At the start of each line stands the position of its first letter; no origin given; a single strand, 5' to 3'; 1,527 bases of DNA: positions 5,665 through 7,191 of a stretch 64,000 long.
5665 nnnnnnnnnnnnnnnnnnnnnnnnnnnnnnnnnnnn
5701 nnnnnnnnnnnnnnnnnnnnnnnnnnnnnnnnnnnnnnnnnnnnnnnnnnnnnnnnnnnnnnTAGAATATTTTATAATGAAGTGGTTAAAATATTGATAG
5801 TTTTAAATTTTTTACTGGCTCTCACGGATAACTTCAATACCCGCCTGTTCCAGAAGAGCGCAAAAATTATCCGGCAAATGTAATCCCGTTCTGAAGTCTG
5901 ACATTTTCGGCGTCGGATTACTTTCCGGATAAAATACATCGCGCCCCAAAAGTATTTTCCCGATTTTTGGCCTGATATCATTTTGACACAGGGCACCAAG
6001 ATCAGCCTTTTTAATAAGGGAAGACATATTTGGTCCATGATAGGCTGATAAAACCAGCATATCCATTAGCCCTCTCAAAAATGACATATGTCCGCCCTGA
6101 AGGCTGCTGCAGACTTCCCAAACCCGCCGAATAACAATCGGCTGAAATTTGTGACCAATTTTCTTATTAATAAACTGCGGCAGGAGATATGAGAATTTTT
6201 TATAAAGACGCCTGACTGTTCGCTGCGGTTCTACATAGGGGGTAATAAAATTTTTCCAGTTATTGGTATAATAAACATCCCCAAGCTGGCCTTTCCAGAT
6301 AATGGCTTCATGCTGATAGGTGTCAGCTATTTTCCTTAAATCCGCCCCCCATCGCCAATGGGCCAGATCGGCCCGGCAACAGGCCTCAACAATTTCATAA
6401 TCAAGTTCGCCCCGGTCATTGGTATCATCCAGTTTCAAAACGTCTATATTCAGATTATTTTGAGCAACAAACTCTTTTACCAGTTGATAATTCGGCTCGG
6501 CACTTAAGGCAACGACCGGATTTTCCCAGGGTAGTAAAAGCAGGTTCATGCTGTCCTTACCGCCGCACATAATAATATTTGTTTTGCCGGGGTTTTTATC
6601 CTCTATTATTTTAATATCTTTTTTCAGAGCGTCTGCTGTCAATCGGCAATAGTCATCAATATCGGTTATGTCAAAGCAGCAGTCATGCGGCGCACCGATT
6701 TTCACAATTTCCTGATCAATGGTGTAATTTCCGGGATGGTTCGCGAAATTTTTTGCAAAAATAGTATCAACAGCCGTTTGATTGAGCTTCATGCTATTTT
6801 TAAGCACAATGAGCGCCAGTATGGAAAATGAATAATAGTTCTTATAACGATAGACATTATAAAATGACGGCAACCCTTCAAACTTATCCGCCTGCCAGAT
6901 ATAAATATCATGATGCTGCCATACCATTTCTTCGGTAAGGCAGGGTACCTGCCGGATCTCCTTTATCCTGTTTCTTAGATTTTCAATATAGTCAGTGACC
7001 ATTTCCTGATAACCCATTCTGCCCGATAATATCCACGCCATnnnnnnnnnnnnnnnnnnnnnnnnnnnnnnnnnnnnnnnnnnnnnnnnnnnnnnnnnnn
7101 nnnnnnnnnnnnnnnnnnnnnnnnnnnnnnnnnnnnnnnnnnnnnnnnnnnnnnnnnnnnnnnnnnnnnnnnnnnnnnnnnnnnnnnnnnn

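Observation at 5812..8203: Tandem paralogous ~400-aa proteins with a C-G-G-K-D-S PP-loop-like motif inside the EPS operon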

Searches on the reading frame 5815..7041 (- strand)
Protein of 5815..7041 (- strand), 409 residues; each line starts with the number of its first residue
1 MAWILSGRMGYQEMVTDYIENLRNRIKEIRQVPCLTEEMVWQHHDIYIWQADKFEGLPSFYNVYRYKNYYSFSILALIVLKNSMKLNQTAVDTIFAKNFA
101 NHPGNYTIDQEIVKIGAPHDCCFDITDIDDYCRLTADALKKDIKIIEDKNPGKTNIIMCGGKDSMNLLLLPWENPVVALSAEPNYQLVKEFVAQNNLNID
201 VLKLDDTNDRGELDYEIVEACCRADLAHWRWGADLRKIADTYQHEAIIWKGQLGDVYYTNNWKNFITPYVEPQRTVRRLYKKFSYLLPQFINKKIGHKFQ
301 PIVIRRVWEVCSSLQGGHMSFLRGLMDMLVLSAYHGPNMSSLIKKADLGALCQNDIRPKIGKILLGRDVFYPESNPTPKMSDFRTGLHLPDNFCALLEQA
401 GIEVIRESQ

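Call 4: search_protein_families(library=pfam, proteins=[window:5815-7041:-], max_evalue=10)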
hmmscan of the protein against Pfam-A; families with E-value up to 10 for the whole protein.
window:5815-7041:- (409 aa): 0 families

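Call 5: search_protein_families(library=ncbifam, proteins=[window:5815-7041:-], max_evalue=10)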
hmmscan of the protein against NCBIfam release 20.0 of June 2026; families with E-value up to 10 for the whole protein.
window:5815-7041:- (409 aa): 0 families

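Call 82: search_protein_families(library=padloc, proteins=[window:5815-7002:-], max_evalue=1)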
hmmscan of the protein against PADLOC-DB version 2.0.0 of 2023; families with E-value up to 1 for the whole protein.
window:5815-7002:- (396 aa): 0 families

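Call 83: search_protein_families(library=phrogs, proteins=[window:5815-7002:-], max_evalue=1)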
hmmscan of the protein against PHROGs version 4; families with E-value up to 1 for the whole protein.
window:5815-7002:- (396 aa): 1 family
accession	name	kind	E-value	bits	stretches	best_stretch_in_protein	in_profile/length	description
phrog_19675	-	unknown function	0.11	13.6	1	160-193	41-74/82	-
